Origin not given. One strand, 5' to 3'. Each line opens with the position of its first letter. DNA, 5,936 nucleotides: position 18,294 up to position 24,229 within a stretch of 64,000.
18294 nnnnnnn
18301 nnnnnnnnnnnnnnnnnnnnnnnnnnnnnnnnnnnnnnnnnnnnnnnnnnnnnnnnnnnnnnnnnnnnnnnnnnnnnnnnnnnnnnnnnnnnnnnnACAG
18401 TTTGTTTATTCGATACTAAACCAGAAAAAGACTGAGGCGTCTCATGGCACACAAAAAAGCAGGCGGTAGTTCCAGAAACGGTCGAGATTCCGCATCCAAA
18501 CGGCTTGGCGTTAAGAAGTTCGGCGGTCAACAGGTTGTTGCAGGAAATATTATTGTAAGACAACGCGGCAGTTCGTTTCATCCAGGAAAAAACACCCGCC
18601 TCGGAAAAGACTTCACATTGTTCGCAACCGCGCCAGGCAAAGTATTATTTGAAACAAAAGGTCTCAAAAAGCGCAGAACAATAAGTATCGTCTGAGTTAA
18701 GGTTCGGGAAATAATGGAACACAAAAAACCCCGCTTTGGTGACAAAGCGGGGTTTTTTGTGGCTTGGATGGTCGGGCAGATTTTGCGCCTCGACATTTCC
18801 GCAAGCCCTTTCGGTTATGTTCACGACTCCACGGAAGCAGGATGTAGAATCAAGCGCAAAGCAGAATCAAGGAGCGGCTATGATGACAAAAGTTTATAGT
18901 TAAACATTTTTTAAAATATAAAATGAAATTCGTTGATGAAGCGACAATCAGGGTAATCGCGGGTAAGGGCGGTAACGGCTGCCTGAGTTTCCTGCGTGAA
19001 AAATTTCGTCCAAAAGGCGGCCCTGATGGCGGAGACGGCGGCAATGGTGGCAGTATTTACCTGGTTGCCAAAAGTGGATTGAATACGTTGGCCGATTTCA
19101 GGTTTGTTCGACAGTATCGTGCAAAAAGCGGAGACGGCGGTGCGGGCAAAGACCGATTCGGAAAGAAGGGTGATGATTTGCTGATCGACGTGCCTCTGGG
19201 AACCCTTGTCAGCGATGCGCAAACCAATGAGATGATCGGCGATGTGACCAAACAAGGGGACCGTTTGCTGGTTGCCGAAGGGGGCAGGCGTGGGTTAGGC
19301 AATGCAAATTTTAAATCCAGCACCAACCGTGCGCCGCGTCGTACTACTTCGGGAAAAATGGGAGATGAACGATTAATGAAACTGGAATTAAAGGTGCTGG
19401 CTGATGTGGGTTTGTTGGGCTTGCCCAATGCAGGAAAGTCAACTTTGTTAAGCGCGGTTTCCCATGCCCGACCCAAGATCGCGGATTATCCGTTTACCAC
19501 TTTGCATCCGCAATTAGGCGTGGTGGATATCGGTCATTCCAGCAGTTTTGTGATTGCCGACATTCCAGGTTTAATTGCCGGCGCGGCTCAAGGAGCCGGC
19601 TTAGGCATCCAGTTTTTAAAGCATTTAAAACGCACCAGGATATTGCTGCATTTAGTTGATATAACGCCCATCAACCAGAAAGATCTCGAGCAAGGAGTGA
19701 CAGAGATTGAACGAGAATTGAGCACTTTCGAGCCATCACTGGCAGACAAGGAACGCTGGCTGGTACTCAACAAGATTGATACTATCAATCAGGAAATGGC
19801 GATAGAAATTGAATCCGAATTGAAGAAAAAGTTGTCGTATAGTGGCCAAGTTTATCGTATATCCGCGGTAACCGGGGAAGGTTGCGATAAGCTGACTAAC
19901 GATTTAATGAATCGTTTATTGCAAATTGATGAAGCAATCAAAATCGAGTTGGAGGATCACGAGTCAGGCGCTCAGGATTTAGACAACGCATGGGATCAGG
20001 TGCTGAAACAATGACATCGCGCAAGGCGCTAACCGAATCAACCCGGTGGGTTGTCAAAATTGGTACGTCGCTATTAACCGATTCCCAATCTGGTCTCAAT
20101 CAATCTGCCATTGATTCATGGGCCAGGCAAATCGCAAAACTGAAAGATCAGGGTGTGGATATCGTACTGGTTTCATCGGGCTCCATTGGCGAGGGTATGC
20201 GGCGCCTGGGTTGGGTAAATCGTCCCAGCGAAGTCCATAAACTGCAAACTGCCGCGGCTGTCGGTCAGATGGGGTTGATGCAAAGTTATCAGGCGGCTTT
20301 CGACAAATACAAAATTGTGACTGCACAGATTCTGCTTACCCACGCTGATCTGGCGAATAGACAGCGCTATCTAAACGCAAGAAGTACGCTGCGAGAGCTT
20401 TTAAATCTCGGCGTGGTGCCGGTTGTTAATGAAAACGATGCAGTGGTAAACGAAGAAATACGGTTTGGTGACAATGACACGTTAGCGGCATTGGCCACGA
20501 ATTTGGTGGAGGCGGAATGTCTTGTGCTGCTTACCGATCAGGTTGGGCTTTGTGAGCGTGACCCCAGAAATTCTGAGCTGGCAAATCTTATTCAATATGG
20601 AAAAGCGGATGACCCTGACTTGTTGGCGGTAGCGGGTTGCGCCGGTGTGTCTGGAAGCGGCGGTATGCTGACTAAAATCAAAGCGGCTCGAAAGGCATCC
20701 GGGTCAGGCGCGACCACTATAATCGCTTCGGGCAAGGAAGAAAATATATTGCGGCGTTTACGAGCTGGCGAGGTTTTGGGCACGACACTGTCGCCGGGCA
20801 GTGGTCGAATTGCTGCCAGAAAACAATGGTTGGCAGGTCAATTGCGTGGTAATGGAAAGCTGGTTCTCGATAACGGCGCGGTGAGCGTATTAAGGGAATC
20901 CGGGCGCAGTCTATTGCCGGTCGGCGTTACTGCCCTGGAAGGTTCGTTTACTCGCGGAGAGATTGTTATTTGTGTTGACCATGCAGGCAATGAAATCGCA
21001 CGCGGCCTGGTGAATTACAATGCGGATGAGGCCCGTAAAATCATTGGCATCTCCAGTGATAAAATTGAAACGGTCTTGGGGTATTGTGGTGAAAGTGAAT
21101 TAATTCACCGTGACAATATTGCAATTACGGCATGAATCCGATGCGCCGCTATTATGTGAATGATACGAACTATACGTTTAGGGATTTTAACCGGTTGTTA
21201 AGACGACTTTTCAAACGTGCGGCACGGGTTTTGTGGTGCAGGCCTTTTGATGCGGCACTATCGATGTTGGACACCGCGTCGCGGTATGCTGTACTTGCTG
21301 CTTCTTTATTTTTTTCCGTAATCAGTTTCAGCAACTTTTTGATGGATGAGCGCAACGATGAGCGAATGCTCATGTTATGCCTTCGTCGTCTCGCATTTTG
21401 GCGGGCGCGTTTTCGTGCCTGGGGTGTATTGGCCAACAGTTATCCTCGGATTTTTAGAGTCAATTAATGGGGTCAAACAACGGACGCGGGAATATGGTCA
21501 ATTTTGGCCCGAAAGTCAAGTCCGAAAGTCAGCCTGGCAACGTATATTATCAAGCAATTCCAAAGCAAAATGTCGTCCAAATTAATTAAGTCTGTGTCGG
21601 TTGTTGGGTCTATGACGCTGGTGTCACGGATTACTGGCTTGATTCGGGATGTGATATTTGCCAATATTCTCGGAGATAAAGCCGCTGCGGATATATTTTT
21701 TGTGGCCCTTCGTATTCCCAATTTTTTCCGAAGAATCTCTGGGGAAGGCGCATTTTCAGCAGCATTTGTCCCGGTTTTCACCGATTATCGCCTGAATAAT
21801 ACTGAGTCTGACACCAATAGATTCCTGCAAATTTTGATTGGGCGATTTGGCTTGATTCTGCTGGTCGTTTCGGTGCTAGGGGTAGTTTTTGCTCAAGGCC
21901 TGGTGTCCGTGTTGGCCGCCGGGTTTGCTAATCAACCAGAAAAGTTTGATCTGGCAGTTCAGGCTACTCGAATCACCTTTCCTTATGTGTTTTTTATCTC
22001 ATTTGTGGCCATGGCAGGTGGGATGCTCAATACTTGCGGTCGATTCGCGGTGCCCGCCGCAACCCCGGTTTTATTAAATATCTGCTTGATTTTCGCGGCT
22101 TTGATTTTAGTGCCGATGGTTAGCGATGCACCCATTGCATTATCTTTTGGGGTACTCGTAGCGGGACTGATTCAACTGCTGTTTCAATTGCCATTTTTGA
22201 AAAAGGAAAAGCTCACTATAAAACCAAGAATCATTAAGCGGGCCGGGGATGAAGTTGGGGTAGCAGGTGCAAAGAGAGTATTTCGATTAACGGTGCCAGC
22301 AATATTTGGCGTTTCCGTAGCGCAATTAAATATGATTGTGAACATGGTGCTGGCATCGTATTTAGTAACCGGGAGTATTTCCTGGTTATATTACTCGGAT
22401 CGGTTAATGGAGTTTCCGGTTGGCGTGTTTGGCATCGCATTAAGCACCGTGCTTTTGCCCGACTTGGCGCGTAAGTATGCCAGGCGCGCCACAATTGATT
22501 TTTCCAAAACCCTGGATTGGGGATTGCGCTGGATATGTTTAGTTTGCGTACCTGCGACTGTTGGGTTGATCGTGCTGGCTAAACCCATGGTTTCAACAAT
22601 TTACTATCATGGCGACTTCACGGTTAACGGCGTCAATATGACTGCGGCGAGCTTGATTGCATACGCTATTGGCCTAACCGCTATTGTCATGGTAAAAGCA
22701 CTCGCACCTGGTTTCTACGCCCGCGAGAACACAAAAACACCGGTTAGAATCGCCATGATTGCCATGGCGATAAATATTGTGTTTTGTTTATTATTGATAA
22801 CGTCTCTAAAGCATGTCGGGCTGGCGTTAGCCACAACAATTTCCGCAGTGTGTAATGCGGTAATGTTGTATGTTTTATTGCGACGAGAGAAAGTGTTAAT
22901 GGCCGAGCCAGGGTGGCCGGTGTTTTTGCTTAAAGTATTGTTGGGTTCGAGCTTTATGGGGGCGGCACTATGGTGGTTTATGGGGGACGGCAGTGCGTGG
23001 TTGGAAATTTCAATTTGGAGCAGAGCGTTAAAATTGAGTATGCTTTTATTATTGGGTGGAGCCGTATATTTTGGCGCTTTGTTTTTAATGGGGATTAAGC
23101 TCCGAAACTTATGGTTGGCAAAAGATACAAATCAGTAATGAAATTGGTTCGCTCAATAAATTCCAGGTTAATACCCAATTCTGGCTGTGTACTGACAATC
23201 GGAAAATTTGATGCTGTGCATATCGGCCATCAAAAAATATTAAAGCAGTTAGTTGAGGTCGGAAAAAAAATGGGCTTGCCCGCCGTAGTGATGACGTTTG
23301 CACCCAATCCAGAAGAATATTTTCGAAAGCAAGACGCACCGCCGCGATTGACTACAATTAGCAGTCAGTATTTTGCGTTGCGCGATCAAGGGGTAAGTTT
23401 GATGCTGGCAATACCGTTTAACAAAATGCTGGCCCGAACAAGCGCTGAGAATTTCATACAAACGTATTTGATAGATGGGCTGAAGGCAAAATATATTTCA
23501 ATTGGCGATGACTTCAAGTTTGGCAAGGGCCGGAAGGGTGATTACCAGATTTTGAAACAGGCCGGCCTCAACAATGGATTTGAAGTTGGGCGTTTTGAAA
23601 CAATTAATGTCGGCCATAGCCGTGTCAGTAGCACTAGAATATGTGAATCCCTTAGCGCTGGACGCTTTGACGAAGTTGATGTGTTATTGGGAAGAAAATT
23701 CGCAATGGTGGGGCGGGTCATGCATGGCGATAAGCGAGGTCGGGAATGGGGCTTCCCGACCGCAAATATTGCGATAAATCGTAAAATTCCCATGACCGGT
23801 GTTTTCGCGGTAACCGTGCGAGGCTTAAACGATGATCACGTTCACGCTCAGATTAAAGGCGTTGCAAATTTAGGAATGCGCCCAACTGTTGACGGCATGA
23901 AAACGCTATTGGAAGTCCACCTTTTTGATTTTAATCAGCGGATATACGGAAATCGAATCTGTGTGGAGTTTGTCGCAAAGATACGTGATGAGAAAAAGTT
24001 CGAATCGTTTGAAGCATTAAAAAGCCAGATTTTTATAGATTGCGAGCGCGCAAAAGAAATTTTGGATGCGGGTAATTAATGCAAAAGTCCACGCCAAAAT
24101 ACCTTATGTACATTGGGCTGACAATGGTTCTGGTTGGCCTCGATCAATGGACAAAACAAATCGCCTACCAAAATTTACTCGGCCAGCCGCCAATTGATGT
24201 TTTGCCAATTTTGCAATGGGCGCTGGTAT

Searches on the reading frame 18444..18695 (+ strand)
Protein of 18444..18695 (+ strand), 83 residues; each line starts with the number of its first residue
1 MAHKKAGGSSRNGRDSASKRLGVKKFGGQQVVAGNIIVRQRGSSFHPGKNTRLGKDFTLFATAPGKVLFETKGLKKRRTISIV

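Call 12: search_protein_families(library=pfam, proteins=[window:18444-18695:+])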
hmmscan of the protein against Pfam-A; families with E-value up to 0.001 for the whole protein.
window:18444-18695:+ (83 aa): 1 family
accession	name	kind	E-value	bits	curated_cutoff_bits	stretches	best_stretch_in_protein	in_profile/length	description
PF01016.24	Ribosomal_L27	-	4.1e-36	123.3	20.5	1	2-81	1-78/79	Ribosomal L27 protein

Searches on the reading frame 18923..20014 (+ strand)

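Call 12: search_protein_families(library=pfam, proteins=[window:18923-20014:+])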
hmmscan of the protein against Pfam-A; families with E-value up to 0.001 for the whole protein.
window:18923-20014:+ (363 aa): 7 families
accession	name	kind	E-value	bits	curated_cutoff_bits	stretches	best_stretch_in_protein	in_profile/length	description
PF01018.28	GTP1_OBG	-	3.5e-58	196.1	27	1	4-158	1-155/155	GTP1/OBG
PF01926.29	MMR_HSR1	-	2.1e-24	86.2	21.9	1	161-284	1-113/113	50S ribosome-binding GTPase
PF02421.24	FeoB_N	-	5.5e-11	42.7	27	1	162-326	3-154/156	Ferrous iron transport protein B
PF03308.22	MeaB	-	1.2e-05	25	23.1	0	201-338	134-241/273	Methylmalonyl Co-A mutase-associated GTPase MeaB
PF00009.33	GTP_EFTU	-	0.00024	21.2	26.5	0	278-330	124-184/188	Elongation factor Tu GTP binding domain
PF00025.27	Arf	-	0.00031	20.7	22.3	1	163-330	18-172/174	ADP-ribosylation factor family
PF03193.22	RsgA_GTPase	-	0.00057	20.2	30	0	260-332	40-108/174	RsgA GTPase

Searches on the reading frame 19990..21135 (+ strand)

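Call 12: search_protein_families(library=pfam, proteins=[window:19990-21135:+])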
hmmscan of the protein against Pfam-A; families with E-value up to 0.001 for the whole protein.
window:19990-21135:+ (381 aa): 2 families
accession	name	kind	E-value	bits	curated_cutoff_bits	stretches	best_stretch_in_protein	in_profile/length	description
PF00696.33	AA_kinase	-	1.4e-41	143.2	24.9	1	19-246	2-233/234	Amino acid kinase family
PF01472.26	PUA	-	3.6e-20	72.1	24.8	1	289-363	1-74/74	PUA domain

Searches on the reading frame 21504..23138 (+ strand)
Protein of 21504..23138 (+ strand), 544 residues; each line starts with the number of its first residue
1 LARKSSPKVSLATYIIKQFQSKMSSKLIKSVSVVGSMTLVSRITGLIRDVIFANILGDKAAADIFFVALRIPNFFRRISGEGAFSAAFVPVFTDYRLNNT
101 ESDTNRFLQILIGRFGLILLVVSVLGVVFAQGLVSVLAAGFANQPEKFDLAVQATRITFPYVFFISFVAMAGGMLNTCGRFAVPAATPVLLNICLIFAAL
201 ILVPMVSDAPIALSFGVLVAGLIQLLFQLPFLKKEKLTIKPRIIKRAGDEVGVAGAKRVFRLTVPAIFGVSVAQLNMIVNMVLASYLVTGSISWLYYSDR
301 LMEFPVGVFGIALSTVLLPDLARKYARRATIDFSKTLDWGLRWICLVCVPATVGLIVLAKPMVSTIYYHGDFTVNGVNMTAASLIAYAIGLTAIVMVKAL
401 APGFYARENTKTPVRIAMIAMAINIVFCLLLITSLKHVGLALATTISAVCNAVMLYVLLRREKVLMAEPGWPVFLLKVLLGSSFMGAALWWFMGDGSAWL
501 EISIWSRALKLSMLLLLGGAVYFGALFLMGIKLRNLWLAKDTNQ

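Call 69: search_protein_families(library=pfam, proteins=[window:21504-23138:+], max_evalue=0.00001)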
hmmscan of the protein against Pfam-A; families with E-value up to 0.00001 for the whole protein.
window:21504-23138:+ (544 aa): 1 family
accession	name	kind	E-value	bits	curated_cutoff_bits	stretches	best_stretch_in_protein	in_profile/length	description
PF03023.19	MurJ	-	1.2e-132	443.2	27.4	1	52-493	1-433/451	Lipid II flippase MurJ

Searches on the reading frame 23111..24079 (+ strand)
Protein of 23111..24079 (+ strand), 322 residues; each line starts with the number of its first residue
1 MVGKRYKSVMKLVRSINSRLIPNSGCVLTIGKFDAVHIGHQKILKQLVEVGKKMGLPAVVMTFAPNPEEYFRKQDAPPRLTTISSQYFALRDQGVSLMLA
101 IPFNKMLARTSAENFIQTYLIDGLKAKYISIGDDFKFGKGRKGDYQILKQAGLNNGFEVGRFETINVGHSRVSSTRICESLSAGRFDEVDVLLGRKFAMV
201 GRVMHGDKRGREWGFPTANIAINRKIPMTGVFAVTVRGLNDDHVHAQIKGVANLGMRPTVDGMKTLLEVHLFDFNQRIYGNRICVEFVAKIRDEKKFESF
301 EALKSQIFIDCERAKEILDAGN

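Call 69: search_protein_families(library=pfam, proteins=[window:23111-24079:+], max_evalue=0.00001)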
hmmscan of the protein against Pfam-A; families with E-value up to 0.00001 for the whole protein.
window:23111-24079:+ (322 aa): 2 families
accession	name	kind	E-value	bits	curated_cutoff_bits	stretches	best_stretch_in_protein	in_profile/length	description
PF06574.18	FAD_syn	-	5.7e-48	163.2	27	1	23-176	5-158/158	FAD synthetase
PF01687.23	Flavokinase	-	4.8e-40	137.1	19.6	1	193-318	1-124/124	Riboflavin kinase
